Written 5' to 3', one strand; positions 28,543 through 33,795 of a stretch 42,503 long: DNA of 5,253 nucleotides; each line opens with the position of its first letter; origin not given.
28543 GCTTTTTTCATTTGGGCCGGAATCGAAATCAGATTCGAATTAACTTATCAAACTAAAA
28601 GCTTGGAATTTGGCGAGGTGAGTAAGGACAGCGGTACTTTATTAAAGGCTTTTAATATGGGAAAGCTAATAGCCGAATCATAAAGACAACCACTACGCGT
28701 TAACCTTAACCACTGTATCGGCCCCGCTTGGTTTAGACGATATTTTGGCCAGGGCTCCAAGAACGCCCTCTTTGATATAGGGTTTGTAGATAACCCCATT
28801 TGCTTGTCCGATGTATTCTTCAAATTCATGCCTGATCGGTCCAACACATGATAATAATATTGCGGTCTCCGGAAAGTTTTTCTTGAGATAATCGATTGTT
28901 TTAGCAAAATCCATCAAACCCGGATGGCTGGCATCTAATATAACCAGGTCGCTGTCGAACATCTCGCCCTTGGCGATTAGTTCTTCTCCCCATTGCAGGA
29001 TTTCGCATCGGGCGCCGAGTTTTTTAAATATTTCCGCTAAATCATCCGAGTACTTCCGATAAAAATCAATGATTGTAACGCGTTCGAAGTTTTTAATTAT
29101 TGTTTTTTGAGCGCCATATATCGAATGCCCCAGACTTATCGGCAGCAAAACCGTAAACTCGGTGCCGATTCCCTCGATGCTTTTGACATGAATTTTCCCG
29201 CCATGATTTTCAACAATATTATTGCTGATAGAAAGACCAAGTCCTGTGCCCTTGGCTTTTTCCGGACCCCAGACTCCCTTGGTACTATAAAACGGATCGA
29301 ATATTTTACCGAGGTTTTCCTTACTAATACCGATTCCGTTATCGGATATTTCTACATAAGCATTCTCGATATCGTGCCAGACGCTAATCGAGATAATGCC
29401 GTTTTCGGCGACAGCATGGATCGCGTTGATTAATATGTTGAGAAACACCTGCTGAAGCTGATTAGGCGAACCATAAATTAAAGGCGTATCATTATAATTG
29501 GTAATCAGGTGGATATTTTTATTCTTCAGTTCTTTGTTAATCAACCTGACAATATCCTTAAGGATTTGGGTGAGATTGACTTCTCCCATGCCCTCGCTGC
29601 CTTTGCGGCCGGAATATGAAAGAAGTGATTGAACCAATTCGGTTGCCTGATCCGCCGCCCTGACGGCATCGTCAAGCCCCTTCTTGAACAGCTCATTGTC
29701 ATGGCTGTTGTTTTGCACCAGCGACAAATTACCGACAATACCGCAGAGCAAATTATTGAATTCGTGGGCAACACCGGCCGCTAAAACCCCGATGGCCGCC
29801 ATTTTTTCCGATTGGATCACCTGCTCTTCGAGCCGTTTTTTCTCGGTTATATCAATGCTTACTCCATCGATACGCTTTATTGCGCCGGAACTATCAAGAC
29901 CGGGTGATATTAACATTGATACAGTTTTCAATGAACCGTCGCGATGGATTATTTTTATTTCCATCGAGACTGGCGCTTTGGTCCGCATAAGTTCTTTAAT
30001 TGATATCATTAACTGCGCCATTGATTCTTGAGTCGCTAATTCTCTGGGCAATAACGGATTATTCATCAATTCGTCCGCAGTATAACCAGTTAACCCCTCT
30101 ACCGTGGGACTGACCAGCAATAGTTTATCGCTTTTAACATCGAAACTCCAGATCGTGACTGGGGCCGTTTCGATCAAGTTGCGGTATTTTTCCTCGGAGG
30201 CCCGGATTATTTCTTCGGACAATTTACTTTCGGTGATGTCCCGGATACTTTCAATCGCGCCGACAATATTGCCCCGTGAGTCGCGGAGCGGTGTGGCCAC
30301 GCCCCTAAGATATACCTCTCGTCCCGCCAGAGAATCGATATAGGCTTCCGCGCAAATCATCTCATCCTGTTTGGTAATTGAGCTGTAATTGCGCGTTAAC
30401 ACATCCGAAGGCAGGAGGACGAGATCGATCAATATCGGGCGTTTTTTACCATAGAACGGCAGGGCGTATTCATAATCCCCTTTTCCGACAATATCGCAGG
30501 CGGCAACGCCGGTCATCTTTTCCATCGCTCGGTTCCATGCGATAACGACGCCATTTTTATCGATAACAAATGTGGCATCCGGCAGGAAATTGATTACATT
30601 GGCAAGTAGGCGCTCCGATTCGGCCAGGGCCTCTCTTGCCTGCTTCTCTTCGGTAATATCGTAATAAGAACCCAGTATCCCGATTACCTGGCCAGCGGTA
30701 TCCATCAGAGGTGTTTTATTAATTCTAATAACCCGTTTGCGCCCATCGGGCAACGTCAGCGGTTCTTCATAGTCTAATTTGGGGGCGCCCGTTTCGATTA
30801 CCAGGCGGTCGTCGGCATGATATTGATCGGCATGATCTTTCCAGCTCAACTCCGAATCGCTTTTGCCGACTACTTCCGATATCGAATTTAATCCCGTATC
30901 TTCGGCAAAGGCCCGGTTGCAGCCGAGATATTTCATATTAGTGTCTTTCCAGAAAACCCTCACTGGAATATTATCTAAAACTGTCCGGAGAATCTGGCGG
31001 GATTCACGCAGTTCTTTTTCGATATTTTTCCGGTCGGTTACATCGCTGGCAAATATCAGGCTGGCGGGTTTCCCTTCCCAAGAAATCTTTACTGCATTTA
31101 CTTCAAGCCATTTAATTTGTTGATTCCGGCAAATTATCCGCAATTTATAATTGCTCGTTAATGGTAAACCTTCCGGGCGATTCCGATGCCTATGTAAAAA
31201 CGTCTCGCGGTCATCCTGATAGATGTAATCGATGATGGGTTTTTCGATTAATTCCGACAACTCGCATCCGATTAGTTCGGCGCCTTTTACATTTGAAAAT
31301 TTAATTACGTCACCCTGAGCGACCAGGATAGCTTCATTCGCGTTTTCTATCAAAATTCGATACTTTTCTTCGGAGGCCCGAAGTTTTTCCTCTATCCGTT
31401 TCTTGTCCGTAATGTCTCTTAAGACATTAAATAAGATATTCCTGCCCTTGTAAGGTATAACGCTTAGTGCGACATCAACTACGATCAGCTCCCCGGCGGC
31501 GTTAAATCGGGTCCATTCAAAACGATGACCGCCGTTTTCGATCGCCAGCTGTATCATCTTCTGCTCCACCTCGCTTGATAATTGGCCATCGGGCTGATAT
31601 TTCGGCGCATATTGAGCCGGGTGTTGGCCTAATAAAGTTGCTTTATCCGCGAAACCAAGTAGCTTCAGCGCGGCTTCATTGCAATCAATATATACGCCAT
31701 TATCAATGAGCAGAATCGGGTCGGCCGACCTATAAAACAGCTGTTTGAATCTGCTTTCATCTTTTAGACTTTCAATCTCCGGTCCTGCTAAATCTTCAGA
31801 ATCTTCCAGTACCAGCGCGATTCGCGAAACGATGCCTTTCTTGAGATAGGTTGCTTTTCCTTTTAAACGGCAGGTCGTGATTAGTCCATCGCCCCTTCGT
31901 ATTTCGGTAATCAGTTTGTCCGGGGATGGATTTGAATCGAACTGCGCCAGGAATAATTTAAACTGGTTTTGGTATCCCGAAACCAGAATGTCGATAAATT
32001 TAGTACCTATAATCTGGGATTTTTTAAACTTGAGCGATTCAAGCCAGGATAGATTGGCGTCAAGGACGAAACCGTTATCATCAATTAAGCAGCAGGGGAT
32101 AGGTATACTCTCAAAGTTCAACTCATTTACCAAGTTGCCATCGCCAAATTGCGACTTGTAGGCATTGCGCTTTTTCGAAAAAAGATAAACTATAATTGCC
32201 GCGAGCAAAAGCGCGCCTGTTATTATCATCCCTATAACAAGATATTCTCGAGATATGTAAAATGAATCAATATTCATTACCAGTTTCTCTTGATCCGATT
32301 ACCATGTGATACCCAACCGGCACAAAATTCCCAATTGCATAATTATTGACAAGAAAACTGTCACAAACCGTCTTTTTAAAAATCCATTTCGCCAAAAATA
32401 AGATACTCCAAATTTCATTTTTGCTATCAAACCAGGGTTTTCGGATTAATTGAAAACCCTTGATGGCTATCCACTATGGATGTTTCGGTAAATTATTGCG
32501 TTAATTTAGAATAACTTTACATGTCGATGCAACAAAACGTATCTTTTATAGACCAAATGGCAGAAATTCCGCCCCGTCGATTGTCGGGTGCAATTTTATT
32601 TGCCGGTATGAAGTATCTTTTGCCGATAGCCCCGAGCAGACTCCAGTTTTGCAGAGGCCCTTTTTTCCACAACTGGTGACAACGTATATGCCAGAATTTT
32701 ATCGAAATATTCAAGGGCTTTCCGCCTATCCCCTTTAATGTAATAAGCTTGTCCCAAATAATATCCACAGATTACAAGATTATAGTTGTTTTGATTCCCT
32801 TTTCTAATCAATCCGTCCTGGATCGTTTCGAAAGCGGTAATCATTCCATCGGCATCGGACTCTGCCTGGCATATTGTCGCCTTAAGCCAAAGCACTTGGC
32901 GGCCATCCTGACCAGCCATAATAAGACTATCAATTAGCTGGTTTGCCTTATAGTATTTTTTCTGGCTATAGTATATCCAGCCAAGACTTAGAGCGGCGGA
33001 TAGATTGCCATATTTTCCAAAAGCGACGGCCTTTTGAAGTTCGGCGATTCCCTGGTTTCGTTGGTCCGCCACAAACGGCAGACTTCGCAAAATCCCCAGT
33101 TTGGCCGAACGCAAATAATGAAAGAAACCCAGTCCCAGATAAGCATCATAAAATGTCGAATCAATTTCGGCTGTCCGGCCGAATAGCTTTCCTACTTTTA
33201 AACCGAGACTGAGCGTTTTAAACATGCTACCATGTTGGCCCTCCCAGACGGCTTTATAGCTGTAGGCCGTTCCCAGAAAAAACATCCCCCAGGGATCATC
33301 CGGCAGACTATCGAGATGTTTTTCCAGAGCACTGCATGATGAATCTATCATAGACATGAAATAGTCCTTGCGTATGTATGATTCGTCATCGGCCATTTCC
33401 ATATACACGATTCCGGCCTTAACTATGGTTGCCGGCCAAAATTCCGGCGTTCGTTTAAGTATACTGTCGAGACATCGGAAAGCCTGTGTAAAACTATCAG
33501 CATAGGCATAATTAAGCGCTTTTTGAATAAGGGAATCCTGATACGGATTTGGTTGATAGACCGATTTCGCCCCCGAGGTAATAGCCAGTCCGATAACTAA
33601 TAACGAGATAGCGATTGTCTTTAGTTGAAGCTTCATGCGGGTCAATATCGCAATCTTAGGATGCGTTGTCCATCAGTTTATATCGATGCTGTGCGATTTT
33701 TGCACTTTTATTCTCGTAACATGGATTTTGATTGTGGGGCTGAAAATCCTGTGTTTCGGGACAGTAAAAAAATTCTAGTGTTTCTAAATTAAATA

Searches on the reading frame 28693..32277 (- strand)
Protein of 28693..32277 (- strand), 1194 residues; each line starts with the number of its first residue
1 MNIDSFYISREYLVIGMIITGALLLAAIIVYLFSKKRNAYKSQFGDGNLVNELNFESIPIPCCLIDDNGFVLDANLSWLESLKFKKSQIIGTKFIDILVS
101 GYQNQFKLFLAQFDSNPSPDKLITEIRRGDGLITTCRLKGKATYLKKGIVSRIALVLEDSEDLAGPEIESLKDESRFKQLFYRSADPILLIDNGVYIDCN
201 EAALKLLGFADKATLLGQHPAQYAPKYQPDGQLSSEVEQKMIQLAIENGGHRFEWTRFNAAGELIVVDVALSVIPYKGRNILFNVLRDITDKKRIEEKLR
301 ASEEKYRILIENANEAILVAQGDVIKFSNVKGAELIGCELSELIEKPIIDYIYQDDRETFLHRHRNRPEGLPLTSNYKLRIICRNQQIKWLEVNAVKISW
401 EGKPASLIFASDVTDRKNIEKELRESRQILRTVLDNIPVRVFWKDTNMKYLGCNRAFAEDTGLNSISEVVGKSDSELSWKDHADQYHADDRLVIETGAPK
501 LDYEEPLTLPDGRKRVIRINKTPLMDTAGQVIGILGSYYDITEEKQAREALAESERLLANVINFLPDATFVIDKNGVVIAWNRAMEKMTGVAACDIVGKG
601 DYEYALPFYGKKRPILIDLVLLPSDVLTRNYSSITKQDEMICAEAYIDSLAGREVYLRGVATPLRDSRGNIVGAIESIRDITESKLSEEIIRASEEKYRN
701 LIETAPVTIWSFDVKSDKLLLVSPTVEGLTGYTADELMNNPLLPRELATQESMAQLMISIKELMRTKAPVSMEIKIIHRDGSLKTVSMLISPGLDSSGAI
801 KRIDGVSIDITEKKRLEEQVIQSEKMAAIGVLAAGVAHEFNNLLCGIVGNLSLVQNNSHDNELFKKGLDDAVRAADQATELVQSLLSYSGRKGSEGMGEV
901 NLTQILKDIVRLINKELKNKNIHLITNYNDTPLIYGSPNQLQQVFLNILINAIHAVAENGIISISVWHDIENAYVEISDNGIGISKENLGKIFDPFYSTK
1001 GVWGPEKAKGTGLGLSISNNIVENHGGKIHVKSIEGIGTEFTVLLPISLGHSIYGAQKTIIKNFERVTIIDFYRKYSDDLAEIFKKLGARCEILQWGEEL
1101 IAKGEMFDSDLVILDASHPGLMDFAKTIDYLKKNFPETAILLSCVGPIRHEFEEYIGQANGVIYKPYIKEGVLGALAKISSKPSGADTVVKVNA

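Call 7: search_protein_families(library=ncbifam, proteins=[window:28693-32277:-], max_evalue=0.00001)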
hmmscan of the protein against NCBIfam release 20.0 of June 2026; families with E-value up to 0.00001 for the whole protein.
window:28693-32277:- (1194 aa): 86 families (the best 25 are shown)
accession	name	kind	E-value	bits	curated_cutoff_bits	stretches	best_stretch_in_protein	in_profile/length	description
TIGR00229.1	sensory_box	domain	1.3e-87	290.3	22.9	5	692-819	1-125/126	PAS domain S-box protein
NF008468.0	PRK11360.1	equivalog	7.5e-81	272.3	646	1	701-1048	273-609/616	two-component system sensor histidine kinase AtoS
NF047874.1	MASE3_PAS_HK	subfamily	3.1e-66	224.5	560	3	899-1067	477-647/655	MASE3 domain-containing sensor histidine kinase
NF052574.1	HisKinEspCMyxo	equivalog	1.6e-64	218.4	1200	1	720-1049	311-639/785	serine histidine kinase EspC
NF008302.0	PRK11091.1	equivalog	1.6e-64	218.4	838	2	724-1176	182-639/779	aerobic respiration two-component sensor histidine kinase ArcB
NF045595.1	HK_scytonemin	equivalog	2e-55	188.4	865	2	668-1047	254-635/637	scytonemin biosynthesis sensor histidine kinase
NF046044.1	PnpS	equivalog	3.9e-55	187.5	400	1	672-1046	33-390/390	two-component system histidine kinase PnpS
NF052573.1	HisKinEspAMyxo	equivalog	2.1e-51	174.9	1400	2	771-1046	326-610/755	serine histidine kinase EspA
NF010411.0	PRK13837.1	equivalog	1e-48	166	647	1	811-1056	432-684/828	two-component system VirA-like sensor kinase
NF010076.0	PRK13557.1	subfamily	4.1e-47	160.8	631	1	720-1172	56-525/540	histidine kinase famiy protein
NF041777.1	sens_FixL_Rhizob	equivalog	5.2e-46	157.3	850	2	650-1048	77-482/485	sensor protein FixL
NF007688.0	PRK10364.1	equivalog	3.5e-45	154.6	479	1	813-1048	224-452/460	two-component system sensor histidine kinase ZraS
NF046020.1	HisKinCckABruc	equivalog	1.9e-44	151.7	1000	1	685-1048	335-708/868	cell cycle histidine kinase CckA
NF038348.1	T2SS_HK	subfamily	1.5e-43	149.1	450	1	869-1047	402-573/574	histidine kinase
TIGR02938.1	nifL_nitrog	equivalog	1.2e-39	136.2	242.45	3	879-1034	325-481/494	nitrogen fixation negative regulator NifL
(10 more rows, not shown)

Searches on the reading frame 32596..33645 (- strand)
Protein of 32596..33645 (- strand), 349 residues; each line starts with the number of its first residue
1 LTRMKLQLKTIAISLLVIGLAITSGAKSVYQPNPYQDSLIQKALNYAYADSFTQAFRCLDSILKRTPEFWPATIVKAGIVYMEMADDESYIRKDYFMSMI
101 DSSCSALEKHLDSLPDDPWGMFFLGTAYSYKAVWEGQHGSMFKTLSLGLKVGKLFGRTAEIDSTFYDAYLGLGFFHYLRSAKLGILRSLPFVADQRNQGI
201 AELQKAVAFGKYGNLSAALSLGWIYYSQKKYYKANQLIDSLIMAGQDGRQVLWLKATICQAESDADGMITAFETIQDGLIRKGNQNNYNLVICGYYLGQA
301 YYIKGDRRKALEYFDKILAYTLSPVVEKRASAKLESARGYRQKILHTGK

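Call 7: search_protein_families(library=ncbifam, proteins=[window:32596-33645:-], max_evalue=0.00001)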
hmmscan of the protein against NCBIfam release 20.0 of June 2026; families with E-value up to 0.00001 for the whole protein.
window:32596-33645:- (349 aa): 0 families

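Call 47: search_protein_families(library=pfam, proteins=[window:32596-33645:-], max_evalue=0.001)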
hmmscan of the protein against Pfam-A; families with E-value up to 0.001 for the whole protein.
window:32596-33645:- (349 aa): 4 families
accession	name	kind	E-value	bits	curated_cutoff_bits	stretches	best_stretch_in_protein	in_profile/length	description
PF07719.23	TPR_2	-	1.1e-06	28.8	27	0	295-320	5-30/34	Tetratricopeptide repeat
PF25062.1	ARM_TT21_N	-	4.7e-06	26.9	40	0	218-318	103-195/222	Tetratricopeptide repeat protein 21 N-terminal ARM repeat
PF13428.12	TPR_14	-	0.00024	21.9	23.5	0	295-319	5-29/44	Tetratricopeptide repeat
PF13424.12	TPR_12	-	0.00024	21.6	30.1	0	252-319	6-73/77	Tetratricopeptide repeat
